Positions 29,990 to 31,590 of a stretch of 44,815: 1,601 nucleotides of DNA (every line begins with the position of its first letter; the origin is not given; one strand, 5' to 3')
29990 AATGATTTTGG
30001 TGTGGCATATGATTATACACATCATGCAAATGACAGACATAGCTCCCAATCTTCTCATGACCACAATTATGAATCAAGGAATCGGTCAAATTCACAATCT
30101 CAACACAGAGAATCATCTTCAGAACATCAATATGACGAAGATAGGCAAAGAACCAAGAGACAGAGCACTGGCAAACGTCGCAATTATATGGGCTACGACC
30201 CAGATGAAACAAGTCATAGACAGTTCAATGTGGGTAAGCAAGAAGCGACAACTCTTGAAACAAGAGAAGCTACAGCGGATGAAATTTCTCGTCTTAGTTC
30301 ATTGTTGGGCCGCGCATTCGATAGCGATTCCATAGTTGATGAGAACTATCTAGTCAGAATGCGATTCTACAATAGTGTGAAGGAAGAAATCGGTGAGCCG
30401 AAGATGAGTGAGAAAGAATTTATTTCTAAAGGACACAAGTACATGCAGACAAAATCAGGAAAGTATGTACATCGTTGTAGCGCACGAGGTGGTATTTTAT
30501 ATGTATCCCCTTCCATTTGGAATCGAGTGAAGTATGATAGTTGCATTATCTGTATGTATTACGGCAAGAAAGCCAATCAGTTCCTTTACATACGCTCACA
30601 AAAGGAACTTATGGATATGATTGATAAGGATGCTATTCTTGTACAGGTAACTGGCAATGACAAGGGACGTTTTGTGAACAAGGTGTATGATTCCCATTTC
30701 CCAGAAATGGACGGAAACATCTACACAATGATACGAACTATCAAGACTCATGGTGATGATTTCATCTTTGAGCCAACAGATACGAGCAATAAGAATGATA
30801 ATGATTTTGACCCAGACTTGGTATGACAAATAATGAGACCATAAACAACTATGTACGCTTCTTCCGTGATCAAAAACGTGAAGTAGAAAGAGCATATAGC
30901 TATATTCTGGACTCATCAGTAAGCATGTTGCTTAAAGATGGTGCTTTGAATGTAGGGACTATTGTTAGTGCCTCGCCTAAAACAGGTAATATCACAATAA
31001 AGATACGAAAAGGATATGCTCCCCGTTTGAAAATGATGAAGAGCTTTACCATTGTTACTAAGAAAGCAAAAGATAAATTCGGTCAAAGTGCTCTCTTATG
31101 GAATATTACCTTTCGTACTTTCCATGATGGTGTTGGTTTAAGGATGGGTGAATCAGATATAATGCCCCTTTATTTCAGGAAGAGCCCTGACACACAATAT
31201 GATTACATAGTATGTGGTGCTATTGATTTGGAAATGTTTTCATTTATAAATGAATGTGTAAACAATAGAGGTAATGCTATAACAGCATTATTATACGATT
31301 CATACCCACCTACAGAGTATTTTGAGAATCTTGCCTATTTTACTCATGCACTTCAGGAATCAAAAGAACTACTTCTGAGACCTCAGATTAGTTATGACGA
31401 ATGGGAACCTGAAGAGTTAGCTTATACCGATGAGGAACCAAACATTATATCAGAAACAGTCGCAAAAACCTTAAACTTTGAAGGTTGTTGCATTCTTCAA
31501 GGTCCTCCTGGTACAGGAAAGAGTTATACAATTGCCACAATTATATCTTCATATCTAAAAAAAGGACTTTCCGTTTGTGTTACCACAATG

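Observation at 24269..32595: Giant sacsin-type GHKL ATPase translationally coupled to a Upf1/DNA2-like SF1 helicase inside a BREX operon: candidate undescribed two-gene system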

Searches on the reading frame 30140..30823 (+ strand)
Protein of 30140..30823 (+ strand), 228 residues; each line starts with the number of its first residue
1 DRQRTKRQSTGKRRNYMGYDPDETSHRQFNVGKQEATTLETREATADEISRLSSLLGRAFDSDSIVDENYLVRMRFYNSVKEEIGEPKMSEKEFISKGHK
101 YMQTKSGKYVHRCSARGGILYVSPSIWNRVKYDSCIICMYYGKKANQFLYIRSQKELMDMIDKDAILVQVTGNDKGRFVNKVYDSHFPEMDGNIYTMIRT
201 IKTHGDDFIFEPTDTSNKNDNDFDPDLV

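Call 24: search_protein_families(library=pfam, proteins=[window:30140-30823:+], max_evalue=5)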
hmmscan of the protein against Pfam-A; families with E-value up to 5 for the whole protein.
window:30140-30823:+ (228 aa): 1 family
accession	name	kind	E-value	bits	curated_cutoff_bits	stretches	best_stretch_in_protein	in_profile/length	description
PF07743.18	HSCB_C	-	0.18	12.7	22.1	1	40-84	28-73/74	HSCB C-terminal oligomerisation domain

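Call 41: search_protein_families(library=pfam, alignment_id=A2, max_evalue=1)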
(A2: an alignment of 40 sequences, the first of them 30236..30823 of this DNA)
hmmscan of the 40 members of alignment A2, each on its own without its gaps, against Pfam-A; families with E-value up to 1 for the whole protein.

A. member 1, window:30236-30823:+ (196 aa): 1 family
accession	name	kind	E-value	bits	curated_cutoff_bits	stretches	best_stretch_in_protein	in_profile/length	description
PF07743.18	HSCB_C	-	0.17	12.7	22.1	1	8-52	28-73/74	HSCB C-terminal oligomerisation domain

B. families by the number of members that match (of 40 scanned): 26 families (the first 25 are shown)
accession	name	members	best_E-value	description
PF03484.21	B5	4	0.017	tRNA synthetase B5 domain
PF06328.17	Lep_receptor_Ig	4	0.12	Ig-like C2-type domain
PF22080.2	Dark_CARD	3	0.093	Dark, CARD domain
PF07743.18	HSCB_C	2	0.0034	HSCB C-terminal oligomerisation domain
PF07959.18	Fucose_pyrophosphorylase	2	0.015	Fucose pyrophosphorylase domain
PF05147.19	LANC_like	2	0.025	Lanthionine synthetase C-like protein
PF14581.11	SseB_C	2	0.028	SseB protein C-terminal domain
PF19938.4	DUF6400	2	0.14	Family of unknown function (DUF6400)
PF20456.3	DUF6709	1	0.0015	Family of unknown function (DUF6709)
PF19582.4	AdeT1_2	1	0.0056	Solute-binding protein AdeT 1/2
PF10684.14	BDM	1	0.01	Putative biofilm-dependent modulation protein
PF00386.27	C1q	1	0.014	C1q domain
PF11701.14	UNC45-central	1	0.015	Myosin-binding striated muscle assembly central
PF03735.19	ENT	1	0.043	ENT domain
PF22486.2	MATH_2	1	0.045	MATH domain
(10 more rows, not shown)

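Call 51: predict_structure(alignment_id=A4)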
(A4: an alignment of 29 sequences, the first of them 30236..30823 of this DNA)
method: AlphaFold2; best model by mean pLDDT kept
length: 196 residues; sequences in the alignment: 29
mean_pLDDT: 83.1   pTM: 0.77
mean pLDDT of the five models: 83.1, 81.8, 81.4, 78.9, 78.2
residues with pLDDT >= 90: 94; 70-90: 73; 50-70: 11; < 50: 18
segments of 3 or more residues with pLDDT < 50: 179-196
pLDDT, mean of each block of 10 residues (from residue 1): 81 94 89 85 97 96 91 94 86 92 93 94 92 85 90 81 78 54 34 33
secondary structure, 60 per line:
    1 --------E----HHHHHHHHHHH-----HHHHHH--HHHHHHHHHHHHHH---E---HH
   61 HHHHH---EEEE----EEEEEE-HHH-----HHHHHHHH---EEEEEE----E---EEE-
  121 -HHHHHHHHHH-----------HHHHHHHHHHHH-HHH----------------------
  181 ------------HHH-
elements in order: H14-24 H30-35 H38-51 H59-65 E69-72 E77-82 H92-99 E103-108 E117-119 H122-131 H143-154

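Call 55: fold_search(model_id=the predicted structure, library=pdb)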
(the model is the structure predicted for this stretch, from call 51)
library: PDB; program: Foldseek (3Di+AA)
matches with E <= 10: 189; with E <= 0.001: 0
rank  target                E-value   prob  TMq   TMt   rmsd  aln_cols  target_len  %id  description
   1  2pvi_A                4.3e-02  0.33  0.25  0.30  10.2       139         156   12  PVUII ENDONUCLEASE COMPLEXED TO AN IODINATED COGNATE DNA (released 1999-12-20)
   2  1eyu_B                1.4e-01  0.23  0.26  0.31   9.8       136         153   10  HIGH RESOLUTION STRUCTURE OF THE PVUII ENDONCULEASE/COGNATE DNA COMPLEX AT PH 4.6 (released 2000-07-21)
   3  3pvi_A                2.2e-01  0.14  0.24  0.28  10.2       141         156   13  D34G MUTANT OF PVUII ENDONUCLEASE COMPLEXED WITH COGNATE DNA SHOWS THAT ASP34 IS DIRECTLY INVOLVED IN DNA RECOGNITION  (released 1998-10-14)
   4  1k0z_A                2.3e-01  0.15  0.23  0.28   9.6       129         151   12  Crystal Structure of the PvuII endonuclease with Pr3+ and SO4 ions bound in the active site at 2.05A. (released 2003-06-17)
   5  3ksk_A                2.6e-01  0.14  0.23  0.16  10.0       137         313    9  Crystal Structure of single chain PvuII (released 2010-04-14)
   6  3ksk_B                2.8e-01  0.15  0.24  0.17   9.8       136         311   11  Crystal Structure of single chain PvuII (released 2010-04-14)
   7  1pvu_A                3.0e-01  0.13  0.24  0.28  10.0       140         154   13  THE CRYSTAL STRUCTURE OF PVUII ENDONUCLEASE REVEALS EXTENSIVE STRUCTURAL HOMOLOGIES TO ECORV (released 1995-03-31)
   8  1ni0_C                4.4e-01  0.30  0.23  0.28   4.3        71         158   10  Structure of the Y94F mutant of the restriction endonuclease PvuII (released 2003-02-04)
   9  7kaf                  4.7e-01  0.11  0.22  0.23   9.4       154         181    8  The crystal structure of the 2009/H1N1/California PA endonuclease I38T (construct with truncated loop 51-72) in complex  (released 2021-02-03)
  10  3ajv_A                7.9e-01  0.23  0.26  0.29   5.3        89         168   11  Splicing endonuclease from Aeropyrum pernix (released 2010-11-17)
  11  1f0o_B                7.9e-01  0.10  0.25  0.30   9.3       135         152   10  PVUII ENDONUCLEASE/COGNATE DNA COMPLEX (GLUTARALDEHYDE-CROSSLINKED CRYSTAL) AT PH 7.5 WITH TWO CALCIUM IONS AT EACH AC (released 2000-11-06)
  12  5vp8                  7.9e-01  0.08  0.20  0.21   9.1       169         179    8  I38T mutant of 2009 H1N1 PA Endonuclease (released 2018-04-11)
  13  3ajv_C                8.4e-01  0.21  0.25  0.29   5.4        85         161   12  Splicing endonuclease from Aeropyrum pernix (released 2010-11-17)
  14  8psn_A                8.4e-01  0.07  0.14  0.07  16.7       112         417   10  Tilapia Lake Virus polymerase in vRNA initiation state (transcriptase conformation) (released 2023-12-27)
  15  2zyz_A                8.9e-01  0.13  0.24  0.41   7.7       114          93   11  Pyrobaculum aerophilum splicing endonuclease (released 2009-06-23)
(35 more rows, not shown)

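Call 70: search_protein_representatives(alignment_id=A4)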
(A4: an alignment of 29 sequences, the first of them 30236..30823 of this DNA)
Query: 29 sequences, 198 profile positions. Proteins with E-value up to 0.001 (for the whole library): 195; up to 1e-10: 121; up to 1e-30: 68. The best 150 are listed.
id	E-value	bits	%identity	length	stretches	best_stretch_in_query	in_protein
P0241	7.5e-83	293.1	-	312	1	2-198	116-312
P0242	2.1e-82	291.7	-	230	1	3-197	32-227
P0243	2.8e-82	291.3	-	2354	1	3-197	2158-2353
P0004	2.1e-80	285.2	-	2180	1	1-197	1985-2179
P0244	1.0e-79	282.9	-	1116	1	3-197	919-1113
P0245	2.0e-76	272.1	-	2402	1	2-197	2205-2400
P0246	4.7e-76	270.9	-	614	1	2-196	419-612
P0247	2.5e-75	268.5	-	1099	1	3-181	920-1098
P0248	9.2e-75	266.7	-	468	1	2-197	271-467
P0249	8.6e-74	263.6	-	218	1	2-197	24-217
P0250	9.4e-73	260.2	-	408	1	3-185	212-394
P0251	1.1e-72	259.9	-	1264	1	4-197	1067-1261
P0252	3.0e-71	255.3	-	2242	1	2-195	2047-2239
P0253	8.0e-71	253.9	-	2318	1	2-196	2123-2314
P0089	8.3e-71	253.8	-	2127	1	2-196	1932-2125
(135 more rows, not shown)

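Call 99: fold_search(model_id=the predicted structure, library=viral)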
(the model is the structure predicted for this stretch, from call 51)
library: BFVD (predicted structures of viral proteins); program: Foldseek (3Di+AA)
matches with E <= 10: 103; with E <= 0.001: 0
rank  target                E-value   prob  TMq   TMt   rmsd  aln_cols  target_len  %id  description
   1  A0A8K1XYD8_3          9.3e-02  0.06  0.14  0.03  20.2       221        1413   12  (no name in the UniProt tables at hand)
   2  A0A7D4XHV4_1          1.4e-01  0.05  0.11  0.04  21.3       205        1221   11  Polyprotein [Varroa jacobsoni virus 4]
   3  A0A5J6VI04            1.7e-01  0.08  0.12  0.06  15.1       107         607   10  Uncharacterized protein [Megaviridae environmental sample]
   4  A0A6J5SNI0            1.8e-01  0.38  0.22  0.38   8.3        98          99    8  Uncharacterized protein [uncultured Caudovirales phage]
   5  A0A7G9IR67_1          2.3e-01  0.04  0.14  0.04  19.3       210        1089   10  Uncharacterized protein [Frankliniella occidentalis associated negev-like virus 2]
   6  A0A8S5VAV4            3.9e-01  0.06  0.13  0.13  15.3       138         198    9  DNA repair protein [Siphoviridae sp. ct0vA12]
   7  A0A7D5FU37            4.1e-01  0.09  0.17  0.14  14.1       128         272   12  (no name in the UniProt tables at hand)
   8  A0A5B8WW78            4.4e-01  0.09  0.17  0.21  15.2       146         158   14  PA-X protein (Fragment) [Influenza A virus]
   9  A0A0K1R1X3            6.9e-01  0.04  0.15  0.10  20.7       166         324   13  Nuclear protein UL24 [Testudinid alphaherpesvirus 3]
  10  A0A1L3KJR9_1          6.9e-01  0.02  0.14  0.05  15.5       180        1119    8  (no name in the UniProt tables at hand)
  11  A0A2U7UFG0            9.5e-01  0.04  0.14  0.10  23.6       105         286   12  Uncharacterized protein [Pandoravirus macleodensis]
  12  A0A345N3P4            1.0e+00  0.05  0.18  0.14  12.5       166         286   11  (no name in the UniProt tables at hand)
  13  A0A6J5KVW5            1.2e+00  0.08  0.17  0.17   7.8        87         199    8  COG5377 Phage-related protein, predicted endonuclease [uncultured Caudovirales phage]
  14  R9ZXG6                1.3e+00  0.04  0.16  0.21  15.4       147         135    9  (no name in the UniProt tables at hand)
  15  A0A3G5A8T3            1.3e+00  0.03  0.20  0.06  21.5       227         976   10  Superfamily II helicase [Hyperionvirus sp.]
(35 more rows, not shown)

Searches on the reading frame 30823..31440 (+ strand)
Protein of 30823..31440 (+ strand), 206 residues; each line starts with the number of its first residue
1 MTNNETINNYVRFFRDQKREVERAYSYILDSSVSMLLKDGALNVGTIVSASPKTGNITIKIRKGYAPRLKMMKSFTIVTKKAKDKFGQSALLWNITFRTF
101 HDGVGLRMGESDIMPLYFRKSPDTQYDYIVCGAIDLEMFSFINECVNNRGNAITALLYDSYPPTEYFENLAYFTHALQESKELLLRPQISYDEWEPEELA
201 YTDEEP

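Call 24: search_protein_families(library=pfam, proteins=[window:30823-31440:+], max_evalue=5)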
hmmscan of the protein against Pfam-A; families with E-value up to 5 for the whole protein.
window:30823-31440:+ (206 aa): 1 family
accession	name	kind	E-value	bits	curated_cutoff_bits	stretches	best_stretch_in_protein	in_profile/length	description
PF06340.16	TcpF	-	0.16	11.3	25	1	119-165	22-67/317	Vibrio cholerae toxin co-regulated pilus biosynthesis protein F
